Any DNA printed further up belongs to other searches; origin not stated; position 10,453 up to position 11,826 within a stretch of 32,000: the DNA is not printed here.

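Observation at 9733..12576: Operon pairing a ferredoxin-flavodoxin-SdhB-like fusion with an HdrB/SdhE-like protein, both stripped of their Fe-S cysteine ligands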

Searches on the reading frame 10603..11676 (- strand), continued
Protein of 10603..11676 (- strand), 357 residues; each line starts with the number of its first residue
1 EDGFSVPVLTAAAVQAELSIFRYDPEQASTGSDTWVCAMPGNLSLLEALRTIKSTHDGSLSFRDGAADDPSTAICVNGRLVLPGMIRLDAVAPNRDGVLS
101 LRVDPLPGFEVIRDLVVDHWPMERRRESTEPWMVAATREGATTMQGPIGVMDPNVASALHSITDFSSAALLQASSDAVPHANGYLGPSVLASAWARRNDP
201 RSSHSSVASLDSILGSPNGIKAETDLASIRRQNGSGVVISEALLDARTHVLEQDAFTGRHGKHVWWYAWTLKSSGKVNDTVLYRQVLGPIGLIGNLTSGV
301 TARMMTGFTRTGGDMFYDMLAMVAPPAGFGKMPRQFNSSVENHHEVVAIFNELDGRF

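Call 34: search_protein_families(library=ncbifam, proteins=[P0159, P0165, P0171, P0173, P0178, P0160, P0162, P0184, P0170], max_evalue=0.00001)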
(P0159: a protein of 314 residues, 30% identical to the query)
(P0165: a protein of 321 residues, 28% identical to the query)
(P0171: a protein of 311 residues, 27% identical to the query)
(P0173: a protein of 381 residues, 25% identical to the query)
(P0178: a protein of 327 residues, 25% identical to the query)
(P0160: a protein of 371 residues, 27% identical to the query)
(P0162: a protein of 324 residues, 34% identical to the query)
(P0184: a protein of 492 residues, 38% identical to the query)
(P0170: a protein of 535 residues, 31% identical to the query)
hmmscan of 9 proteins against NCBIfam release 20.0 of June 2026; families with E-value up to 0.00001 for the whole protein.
P0159 (314 aa): 13 families
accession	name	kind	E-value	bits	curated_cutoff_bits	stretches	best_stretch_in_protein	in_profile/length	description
TIGR00384.1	dhsB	subfamily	1.1e-59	201.6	88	1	7-228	1-222/222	succinate dehydrogenase and fumarate reductase iron-sulfur protein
NF004616.0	PRK05950.1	subfamily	8.4e-59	198.6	228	1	3-233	6-235/238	succinate dehydrogenase iron-sulfur subunit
NF009226.0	PRK12576.1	equivalog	2.6e-58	197.8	344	1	5-305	12-309/317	succinate dehydrogenase/fumarate reductase iron-sulfur subunit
NF009227.0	PRK12577.1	equivalog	2.6e-56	190.7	349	1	15-310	13-321/330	succinate dehydrogenase/fumarate reductase iron-sulfur subunit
NF042952.1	MFR_FeS_SdhB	equivalog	3.7e-48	164.2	600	1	25-292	22-291/320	8-methylmenaquinol:fumarate reductase iron-sulfur subunit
NF004898.0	PRK06259.1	equivalog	1.1e-44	152.9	385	1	4-257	5-238/488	fumarate reductase (CoM/CoB) subunit TfrB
NF009051.0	PRK12385.1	equivalog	3.4e-44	151.1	333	1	4-225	8-226/244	succinate dehydrogenase/fumarate reductase iron-sulfur subunit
NF010071.0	PRK13552.1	equivalog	5e-38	130.7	264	1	4-229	6-233/241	fumarate reductase iron-sulfur subunit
NF009225.0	PRK12575.1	subfamily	2.3e-35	122.2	443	1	4-230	6-229/235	succinate dehydrogenase/fumarate reductase iron-sulfur subunit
NF009052.0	PRK12386.1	equivalog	1.3e-28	99.7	256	1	3-219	5-218/255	succinate dehydrogenase/fumarate reductase iron-sulfur subunit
NF006391.0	PRK08640.1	equivalog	1.4e-28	99.5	244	1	13-228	16-236/254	succinate dehydrogenase iron-sulfur subunit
NF005746.0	PRK07570.1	subfamily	1.2e-18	67.4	243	1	15-228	14-237/250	succinate dehydrogenase/fumarate reductase iron-sulfur subunit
NF008369.0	PRK11168.1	equivalog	8.3e-09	34.8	278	1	143-222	9-78/401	anaerobic glycerol-3-phosphate dehydrogenase subunit C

P0165 (321 aa): 16 families
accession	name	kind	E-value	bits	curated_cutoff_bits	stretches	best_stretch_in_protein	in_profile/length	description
NF009227.0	PRK12577.1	equivalog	3e-82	276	349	1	3-316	2-328/330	succinate dehydrogenase/fumarate reductase iron-sulfur subunit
NF009226.0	PRK12576.1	equivalog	1.3e-72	244.9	344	1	2-279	8-288/317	succinate dehydrogenase/fumarate reductase iron-sulfur subunit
NF004616.0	PRK05950.1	subfamily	2.8e-69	232.9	228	1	3-233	5-235/238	succinate dehydrogenase iron-sulfur subunit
TIGR00384.1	dhsB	subfamily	3.6e-68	229.3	88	1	14-228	8-222/222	succinate dehydrogenase and fumarate reductase iron-sulfur protein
NF042952.1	MFR_FeS_SdhB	equivalog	3.7e-58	197.1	600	1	29-312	26-316/320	8-methylmenaquinol:fumarate reductase iron-sulfur subunit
NF009051.0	PRK12385.1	equivalog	8.4e-49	166.2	333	1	4-228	7-229/244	succinate dehydrogenase/fumarate reductase iron-sulfur subunit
NF009225.0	PRK12575.1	subfamily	8.1e-47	159.6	443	1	7-232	8-231/235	succinate dehydrogenase/fumarate reductase iron-sulfur subunit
NF004898.0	PRK06259.1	equivalog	3e-45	154.7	385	1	3-257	3-238/488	fumarate reductase (CoM/CoB) subunit TfrB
NF010071.0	PRK13552.1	equivalog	2.2e-39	135.1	264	1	3-229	4-233/241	fumarate reductase iron-sulfur subunit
NF006391.0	PRK08640.1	equivalog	1.4e-30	106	244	1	6-228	9-236/254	succinate dehydrogenase iron-sulfur subunit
NF009052.0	PRK12386.1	equivalog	1.2e-29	103.2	256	1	7-231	8-231/255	succinate dehydrogenase/fumarate reductase iron-sulfur subunit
NF005746.0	PRK07570.1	subfamily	1.1e-18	67.5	243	1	4-229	3-238/250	succinate dehydrogenase/fumarate reductase iron-sulfur subunit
TIGR03290.1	CoB_CoM_SS_C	equivalog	1.6e-08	34.6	160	1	147-240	3-84/144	CoB--CoM heterodisulfide reductase subunit C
NF008369.0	PRK11168.1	equivalog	1.1e-07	31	278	1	146-229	11-85/401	anaerobic glycerol-3-phosphate dehydrogenase subunit C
NF041779.1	hetero_SS_HdrC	equivalog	4e-06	26.4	350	0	200-237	72-109/198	ferredoxin:CoB-CoM heterodisulfide reductase subunit HdrC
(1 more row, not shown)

P0171 (311 aa): 13 families
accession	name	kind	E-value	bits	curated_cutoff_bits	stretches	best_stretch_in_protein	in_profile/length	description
NF009226.0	PRK12576.1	equivalog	4.7e-73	246.3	344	1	2-274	9-291/317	succinate dehydrogenase/fumarate reductase iron-sulfur subunit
NF004616.0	PRK05950.1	subfamily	4.6e-67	225.6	228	1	2-228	5-236/238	succinate dehydrogenase iron-sulfur subunit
TIGR00384.1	dhsB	subfamily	1.6e-63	214.1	88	1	7-221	1-221/222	succinate dehydrogenase and fumarate reductase iron-sulfur protein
NF009227.0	PRK12577.1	equivalog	3.6e-58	196.8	349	1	2-281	2-302/330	succinate dehydrogenase/fumarate reductase iron-sulfur subunit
NF042952.1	MFR_FeS_SdhB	equivalog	5.3e-49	167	600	1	19-281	16-290/320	8-methylmenaquinol:fumarate reductase iron-sulfur subunit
NF009051.0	PRK12385.1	equivalog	9.2e-48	162.8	333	1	3-215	7-222/244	succinate dehydrogenase/fumarate reductase iron-sulfur subunit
NF004898.0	PRK06259.1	equivalog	7.4e-46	156.8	385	1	3-233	4-224/488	fumarate reductase (CoM/CoB) subunit TfrB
NF009225.0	PRK12575.1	subfamily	2.7e-40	138.3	443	1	5-224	7-229/235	succinate dehydrogenase/fumarate reductase iron-sulfur subunit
NF010071.0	PRK13552.1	equivalog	2e-34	118.9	264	1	4-224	6-234/241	fumarate reductase iron-sulfur subunit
NF009052.0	PRK12386.1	equivalog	3.3e-32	111.5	256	1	4-217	6-222/255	succinate dehydrogenase/fumarate reductase iron-sulfur subunit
NF006391.0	PRK08640.1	equivalog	1.6e-30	105.9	244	1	3-223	7-237/254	succinate dehydrogenase iron-sulfur subunit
NF005746.0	PRK07570.1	subfamily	1.3e-13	50.8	243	1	30-222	32-237/250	succinate dehydrogenase/fumarate reductase iron-sulfur subunit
TIGR03290.1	CoB_CoM_SS_C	equivalog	5.7e-09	36.1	160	1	186-249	36-96/144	CoB--CoM heterodisulfide reductase subunit C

P0173 (381 aa): 15 families
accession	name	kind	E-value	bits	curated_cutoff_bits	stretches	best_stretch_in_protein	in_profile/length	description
NF009226.0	PRK12576.1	equivalog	6.4e-73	245.8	344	1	64-373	4-314/317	succinate dehydrogenase/fumarate reductase iron-sulfur subunit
NF009227.0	PRK12577.1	equivalog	3.5e-71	239.6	349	1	69-376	2-324/330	succinate dehydrogenase/fumarate reductase iron-sulfur subunit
NF004616.0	PRK05950.1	subfamily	5.7e-71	238.4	228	1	67-297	3-235/238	succinate dehydrogenase iron-sulfur subunit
TIGR00384.1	dhsB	subfamily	9.7e-67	224.6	88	1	74-292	1-222/222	succinate dehydrogenase and fumarate reductase iron-sulfur protein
NF042952.1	MFR_FeS_SdhB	equivalog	3.3e-64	216.9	600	1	81-379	10-313/320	8-methylmenaquinol:fumarate reductase iron-sulfur subunit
NF009051.0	PRK12385.1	equivalog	5.8e-48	163.5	333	1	70-289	7-226/244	succinate dehydrogenase/fumarate reductase iron-sulfur subunit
NF004898.0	PRK06259.1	equivalog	2.9e-47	161.4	385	1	70-303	4-224/488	fumarate reductase (CoM/CoB) subunit TfrB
NF009225.0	PRK12575.1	subfamily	6.9e-42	143.5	443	1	72-297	7-232/235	succinate dehydrogenase/fumarate reductase iron-sulfur subunit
NF010071.0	PRK13552.1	equivalog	1.7e-41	142.1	264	1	69-296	4-236/241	fumarate reductase iron-sulfur subunit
NF009052.0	PRK12386.1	equivalog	3.6e-35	121.2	256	1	69-288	4-224/255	succinate dehydrogenase/fumarate reductase iron-sulfur subunit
NF006391.0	PRK08640.1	equivalog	1.7e-33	115.6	244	1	66-293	3-237/254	succinate dehydrogenase iron-sulfur subunit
NF005746.0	PRK07570.1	subfamily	3.2e-21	75.8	243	1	69-301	2-246/250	succinate dehydrogenase/fumarate reductase iron-sulfur subunit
TIGR03290.1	CoB_CoM_SS_C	equivalog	3e-09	37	160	1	258-304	38-84/144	CoB--CoM heterodisulfide reductase subunit C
NF008369.0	PRK11168.1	equivalog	4.1e-07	29.2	278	1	204-295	5-87/401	anaerobic glycerol-3-phosphate dehydrogenase subunit C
NF038018.1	qmoC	equivalog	5.5e-06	26.1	300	1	261-298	57-94/360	quinone-interacting membrane-bound oxidoreductase complex subunit QmoC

P0178 (327 aa): 12 families
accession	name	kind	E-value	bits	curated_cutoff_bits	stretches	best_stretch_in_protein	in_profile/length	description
NF009226.0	PRK12576.1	equivalog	3.9e-59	200.5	344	1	2-300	9-306/317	succinate dehydrogenase/fumarate reductase iron-sulfur subunit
NF009227.0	PRK12577.1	equivalog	1e-56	192.1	349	1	1-314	1-326/330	succinate dehydrogenase/fumarate reductase iron-sulfur subunit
NF004616.0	PRK05950.1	subfamily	3.1e-55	186.9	228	1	2-229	5-235/238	succinate dehydrogenase iron-sulfur subunit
TIGR00384.1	dhsB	subfamily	1.7e-49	168.3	88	1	7-223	1-221/222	succinate dehydrogenase and fumarate reductase iron-sulfur protein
NF009225.0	PRK12575.1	subfamily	1.7e-35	122.6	443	1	4-230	6-233/235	succinate dehydrogenase/fumarate reductase iron-sulfur subunit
NF010071.0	PRK13552.1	equivalog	2e-34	118.9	264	1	2-225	4-233/241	fumarate reductase iron-sulfur subunit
NF042952.1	MFR_FeS_SdhB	equivalog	1.4e-33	116.3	600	1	20-289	15-290/320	8-methylmenaquinol:fumarate reductase iron-sulfur subunit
NF009051.0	PRK12385.1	equivalog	4.8e-32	111.3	333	1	3-221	7-226/244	succinate dehydrogenase/fumarate reductase iron-sulfur subunit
NF004898.0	PRK06259.1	equivalog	1.1e-27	96.8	385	1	2-254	3-242/488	fumarate reductase (CoM/CoB) subunit TfrB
NF009052.0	PRK12386.1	equivalog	1.5e-23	83.2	256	1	3-239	5-238/255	succinate dehydrogenase/fumarate reductase iron-sulfur subunit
NF006391.0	PRK08640.1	equivalog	2.7e-23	82.2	244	1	2-224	6-236/254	succinate dehydrogenase iron-sulfur subunit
NF005746.0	PRK07570.1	subfamily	1.2e-09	37.8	243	1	1-223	1-236/250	succinate dehydrogenase/fumarate reductase iron-sulfur subunit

P0160 (371 aa): 19 families
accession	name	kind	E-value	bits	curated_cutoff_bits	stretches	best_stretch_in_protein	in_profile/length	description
NF009226.0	PRK12576.1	equivalog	6.9e-70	235.9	344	1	55-286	4-237/317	succinate dehydrogenase/fumarate reductase iron-sulfur subunit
NF004616.0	PRK05950.1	subfamily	1.2e-66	224.3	228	1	59-288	4-235/238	succinate dehydrogenase iron-sulfur subunit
TIGR00384.1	dhsB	subfamily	5e-64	215.8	88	1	65-283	1-222/222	succinate dehydrogenase and fumarate reductase iron-sulfur protein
NF009227.0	PRK12577.1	equivalog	3.4e-55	187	349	1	60-311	2-264/330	succinate dehydrogenase/fumarate reductase iron-sulfur subunit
NF009051.0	PRK12385.1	equivalog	1.1e-51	175.6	333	1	60-281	6-227/244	succinate dehydrogenase/fumarate reductase iron-sulfur subunit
NF042952.1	MFR_FeS_SdhB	equivalog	1.3e-46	159.2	600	1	64-311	4-257/320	8-methylmenaquinol:fumarate reductase iron-sulfur subunit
NF004898.0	PRK06259.1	equivalog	3.1e-46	158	385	1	60-362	3-277/488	fumarate reductase (CoM/CoB) subunit TfrB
NF010071.0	PRK13552.1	equivalog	3.2e-40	137.9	264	1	60-284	4-233/241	fumarate reductase iron-sulfur subunit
NF009225.0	PRK12575.1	subfamily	4.5e-39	134.3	443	1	62-285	6-229/235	succinate dehydrogenase/fumarate reductase iron-sulfur subunit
NF006391.0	PRK08640.1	equivalog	7.8e-34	116.7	244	1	58-282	4-235/254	succinate dehydrogenase iron-sulfur subunit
NF009052.0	PRK12386.1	equivalog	8.9e-33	113.4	256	1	62-274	6-218/255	succinate dehydrogenase/fumarate reductase iron-sulfur subunit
NF005746.0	PRK07570.1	subfamily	6.2e-21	74.8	243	1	79-282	23-236/250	succinate dehydrogenase/fumarate reductase iron-sulfur subunit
NF041779.1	hetero_SS_HdrC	equivalog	5.4e-08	32.5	350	1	203-305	32-118/198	ferredoxin:CoB-CoM heterodisulfide reductase subunit HdrC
TIGR03290.1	CoB_CoM_SS_C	equivalog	1e-06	28.8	160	1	204-302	4-91/144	CoB--CoM heterodisulfide reductase subunit C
NF008514.0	PRK11433.1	equivalog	1.6e-06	27.8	322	1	80-132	63-111/218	aldehyde dehydrogenase iron-sulfur subunit PaoA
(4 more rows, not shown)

P0162 (324 aa): 13 families
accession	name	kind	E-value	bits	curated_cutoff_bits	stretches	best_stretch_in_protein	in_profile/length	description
NF009226.0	PRK12576.1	equivalog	1.4e-70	238.1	344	1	2-281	6-285/317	succinate dehydrogenase/fumarate reductase iron-sulfur subunit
TIGR00384.1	dhsB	subfamily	1.5e-67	227.3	88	1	10-233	1-222/222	succinate dehydrogenase and fumarate reductase iron-sulfur protein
NF004616.0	PRK05950.1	subfamily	1.4e-63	214.2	228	1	3-240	3-237/238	succinate dehydrogenase iron-sulfur subunit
NF009051.0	PRK12385.1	equivalog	2.5e-57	194.1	333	1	2-232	3-228/244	succinate dehydrogenase/fumarate reductase iron-sulfur subunit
NF009227.0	PRK12577.1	equivalog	2e-55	187.8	349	1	5-321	2-320/330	succinate dehydrogenase/fumarate reductase iron-sulfur subunit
NF042952.1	MFR_FeS_SdhB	equivalog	2.2e-52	178.1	600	1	20-275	12-271/320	8-methylmenaquinol:fumarate reductase iron-sulfur subunit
NF004898.0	PRK06259.1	equivalog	2e-50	171.8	385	1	5-240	3-220/488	fumarate reductase (CoM/CoB) subunit TfrB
NF010071.0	PRK13552.1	equivalog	2e-43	148.4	264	1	3-239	2-238/241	fumarate reductase iron-sulfur subunit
NF009225.0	PRK12575.1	subfamily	9.8e-35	120.1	443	1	7-239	6-233/235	succinate dehydrogenase/fumarate reductase iron-sulfur subunit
NF009052.0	PRK12386.1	equivalog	8.7e-33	113.4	256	1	6-244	5-239/255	succinate dehydrogenase/fumarate reductase iron-sulfur subunit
NF006391.0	PRK08640.1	equivalog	2.7e-30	105.1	244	1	3-239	4-242/254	succinate dehydrogenase iron-sulfur subunit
NF005746.0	PRK07570.1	subfamily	4.6e-18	65.4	243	1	48-241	49-245/250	succinate dehydrogenase/fumarate reductase iron-sulfur subunit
NF008369.0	PRK11168.1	equivalog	8.1e-10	38.1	278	1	148-241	8-92/401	anaerobic glycerol-3-phosphate dehydrogenase subunit C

P0184 (492 aa): 18 families
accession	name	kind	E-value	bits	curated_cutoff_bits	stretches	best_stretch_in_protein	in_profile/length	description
NF004898.0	PRK06259.1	equivalog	5.4e-95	318.8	385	1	2-492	2-484/488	fumarate reductase (CoM/CoB) subunit TfrB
TIGR00384.1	dhsB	subfamily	1.2e-49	168.7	88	1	8-209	1-214/222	succinate dehydrogenase and fumarate reductase iron-sulfur protein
NF004616.0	PRK05950.1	subfamily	1.6e-45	155.1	228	1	4-210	6-223/238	succinate dehydrogenase iron-sulfur subunit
NF009226.0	PRK12576.1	equivalog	1.7e-37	129.5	344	1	4-212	10-229/317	succinate dehydrogenase/fumarate reductase iron-sulfur subunit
NF009051.0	PRK12385.1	equivalog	1.5e-35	122.9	333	1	3-209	6-221/244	succinate dehydrogenase/fumarate reductase iron-sulfur subunit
NF045670.1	quin_L_LdhH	equivalog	8.7e-33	113.5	800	1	266-492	468-705/706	L-lactate dehydrogenase (quinone) large subunit LdhH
NF009225.0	PRK12575.1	subfamily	1.6e-29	103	443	1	6-208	7-218/235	succinate dehydrogenase/fumarate reductase iron-sulfur subunit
NF009227.0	PRK12577.1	equivalog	5.2e-29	100.9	349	1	16-209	13-227/330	succinate dehydrogenase/fumarate reductase iron-sulfur subunit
NF008369.0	PRK11168.1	equivalog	1e-25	90.5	278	1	269-485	171-394/401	anaerobic glycerol-3-phosphate dehydrogenase subunit C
NF010071.0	PRK13552.1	equivalog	3.1e-25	88.9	264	1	4-210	5-225/241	fumarate reductase iron-sulfur subunit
NF009052.0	PRK12386.1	equivalog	9.3e-25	87.1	256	1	19-218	17-228/255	succinate dehydrogenase/fumarate reductase iron-sulfur subunit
NF042952.1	MFR_FeS_SdhB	equivalog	8e-22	77.7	600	1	6-212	3-223/320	8-methylmenaquinol:fumarate reductase iron-sulfur subunit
NF006391.0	PRK08640.1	equivalog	1.5e-19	69.9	244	1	5-219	8-238/254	succinate dehydrogenase iron-sulfur subunit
NF045663.1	diclust_near_Sec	equivalog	1.6e-14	53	530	1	190-477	352-623/759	pyridine nucleotide-disulfide oxidoreductase/dicluster-binding protein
TIGR03379.1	glycerol3P_GlpC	equivalog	5e-13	48.6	279.9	1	269-477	166-382/397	anaerobic glycerol-3-phosphate dehydrogenase subunit GlpC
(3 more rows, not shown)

P0170 (535 aa): 18 families
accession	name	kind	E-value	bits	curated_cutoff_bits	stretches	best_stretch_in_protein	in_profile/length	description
NF004898.0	PRK06259.1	equivalog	5.3e-119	398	385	1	4-513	2-475/488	fumarate reductase (CoM/CoB) subunit TfrB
TIGR00384.1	dhsB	subfamily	7.3e-67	225.1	88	1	10-230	1-222/222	succinate dehydrogenase and fumarate reductase iron-sulfur protein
NF004616.0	PRK05950.1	subfamily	3.7e-65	219.4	228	1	4-235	4-235/238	succinate dehydrogenase iron-sulfur subunit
NF009226.0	PRK12576.1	equivalog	8.5e-59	199.4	344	1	3-232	7-236/317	succinate dehydrogenase/fumarate reductase iron-sulfur subunit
NF009051.0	PRK12385.1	equivalog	3.8e-53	180.4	333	1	3-220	4-220/244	succinate dehydrogenase/fumarate reductase iron-sulfur subunit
NF009227.0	PRK12577.1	equivalog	5.6e-52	176.5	349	1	9-235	6-240/330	succinate dehydrogenase/fumarate reductase iron-sulfur subunit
NF042952.1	MFR_FeS_SdhB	equivalog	6.5e-41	140.4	600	1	7-238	2-236/320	8-methylmenaquinol:fumarate reductase iron-sulfur subunit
NF010071.0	PRK13552.1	equivalog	1.8e-40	138.7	264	1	5-230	4-232/241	fumarate reductase iron-sulfur subunit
NF008369.0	PRK11168.1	equivalog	7e-39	133.8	278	2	276-499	161-382/401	anaerobic glycerol-3-phosphate dehydrogenase subunit C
NF009225.0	PRK12575.1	subfamily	4.9e-36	124.4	443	1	8-233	7-230/235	succinate dehydrogenase/fumarate reductase iron-sulfur subunit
NF045670.1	quin_L_LdhH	equivalog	8.2e-35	120.2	800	1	260-506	446-694/706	L-lactate dehydrogenase (quinone) large subunit LdhH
NF009052.0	PRK12386.1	equivalog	2.8e-31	108.5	256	1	6-241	5-239/255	succinate dehydrogenase/fumarate reductase iron-sulfur subunit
NF006391.0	PRK08640.1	equivalog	3.8e-31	107.9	244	1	4-222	5-229/254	succinate dehydrogenase iron-sulfur subunit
TIGR03379.1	glycerol3P_GlpC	equivalog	4.9e-26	91.4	279.9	1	281-498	161-378/397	anaerobic glycerol-3-phosphate dehydrogenase subunit GlpC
NF005746.0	PRK07570.1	subfamily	6e-20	71.6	243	1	7-222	4-231/250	succinate dehydrogenase/fumarate reductase iron-sulfur subunit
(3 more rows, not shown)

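Call 35: find_encoding_contigs(protein=P0171, flank=6000, max_places=2)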
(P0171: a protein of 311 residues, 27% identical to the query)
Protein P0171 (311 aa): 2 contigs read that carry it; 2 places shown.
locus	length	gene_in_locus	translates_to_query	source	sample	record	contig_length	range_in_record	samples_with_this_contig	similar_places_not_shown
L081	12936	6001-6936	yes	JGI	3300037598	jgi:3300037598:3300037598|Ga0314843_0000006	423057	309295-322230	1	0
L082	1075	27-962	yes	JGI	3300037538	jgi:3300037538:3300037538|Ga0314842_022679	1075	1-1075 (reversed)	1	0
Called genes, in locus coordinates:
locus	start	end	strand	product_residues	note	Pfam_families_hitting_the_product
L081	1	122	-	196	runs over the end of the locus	PF14343:PrcB_C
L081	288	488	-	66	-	-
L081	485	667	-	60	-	PF04014:MazE_antitoxin (weak)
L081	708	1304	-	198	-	PF01209:Ubie_methyltran (weak), PF13489:Methyltransf_23 (weak), PF13847:Methyltransf_31, PF08241:Methyltransf_11, PF08242:Methyltransf_12, PF13649:Methyltransf_25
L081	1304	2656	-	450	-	PF00206:Lyase_1, PF10397:ADSL_C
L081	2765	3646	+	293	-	PF01988:VIT1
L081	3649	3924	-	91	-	PF27424:AF0891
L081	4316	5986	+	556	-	PF00890:FAD_binding_2, PF01266:DAO, PF03486:HI0933_like (faint), PF07992:Pyr_redox_2 (faint), PF02910:Succ_DH_flav_C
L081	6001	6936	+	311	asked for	PF13085:Fer2_3, PF13183:Fer4_8 (weak)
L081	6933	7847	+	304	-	PF02754:CCG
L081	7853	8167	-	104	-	PF00428:Ribosomal_60s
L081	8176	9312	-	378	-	PF00466:Ribosomal_L10, PF21794:RAD51D_N (faint), PF17777:RL10P_insert, PF14520:HHH_5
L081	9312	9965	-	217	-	PF00687:Ribosomal_L1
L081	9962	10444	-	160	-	PF03946:Ribosomal_L11_N, PF00298:Ribosomal_L11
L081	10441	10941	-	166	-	PF03439:Spt5-NGN, PF00467:KOW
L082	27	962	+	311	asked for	PF13085:Fer2_3, PF13183:Fer4_8 (weak)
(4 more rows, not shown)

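Call 36: find_encoding_contigs(protein=P0173, flank=6000, max_places=2)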
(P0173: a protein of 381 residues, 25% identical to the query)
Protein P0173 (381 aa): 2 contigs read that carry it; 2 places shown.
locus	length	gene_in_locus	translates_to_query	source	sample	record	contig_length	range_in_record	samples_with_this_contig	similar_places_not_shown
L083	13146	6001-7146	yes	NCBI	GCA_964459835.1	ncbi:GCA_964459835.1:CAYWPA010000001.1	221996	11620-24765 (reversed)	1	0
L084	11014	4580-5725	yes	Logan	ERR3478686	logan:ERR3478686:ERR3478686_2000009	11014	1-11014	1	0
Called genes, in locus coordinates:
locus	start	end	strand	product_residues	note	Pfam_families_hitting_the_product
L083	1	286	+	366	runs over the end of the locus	-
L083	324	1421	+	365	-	PF08442:ATP-grasp_2, PF13549:ATP-grasp_5, PF24948:Citrate_synth_N, PF00549:Ligase_CoA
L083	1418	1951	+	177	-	PF13302:Acetyltransf_3, PF13420:Acetyltransf_4 (weak), PF00583:Acetyltransf_1 (faint)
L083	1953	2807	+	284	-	PF02629:CoA_binding, PF13380:CoA_binding_2, PF00549:Ligase_CoA, PF13607:Succ_CoA_lig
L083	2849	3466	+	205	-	-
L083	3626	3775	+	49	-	-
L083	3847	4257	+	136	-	PF07291:MauE, PF07681:DoxX, PF04173:DoxD (weak)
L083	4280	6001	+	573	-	PF00890:FAD_binding_2, PF01266:DAO (weak), PF03486:HI0933_like, PF07992:Pyr_redox_2 (weak), PF02910:Succ_DH_flav_C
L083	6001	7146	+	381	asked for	PF13085:Fer2_3, PF13183:Fer4_8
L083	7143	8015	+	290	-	PF02754:CCG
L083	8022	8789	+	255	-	PF02535:Zip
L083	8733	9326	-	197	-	PF01966:HD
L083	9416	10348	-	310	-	PF00753:Lactamase_B, PF23023:Anti-Pycsar_Apyc1 (weak)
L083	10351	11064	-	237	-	PF14518:Haem_oxygenas_2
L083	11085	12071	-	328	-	PF00288:GHMP_kinases_N (weak)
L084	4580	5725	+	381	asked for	PF13085:Fer2_3, PF13183:Fer4_8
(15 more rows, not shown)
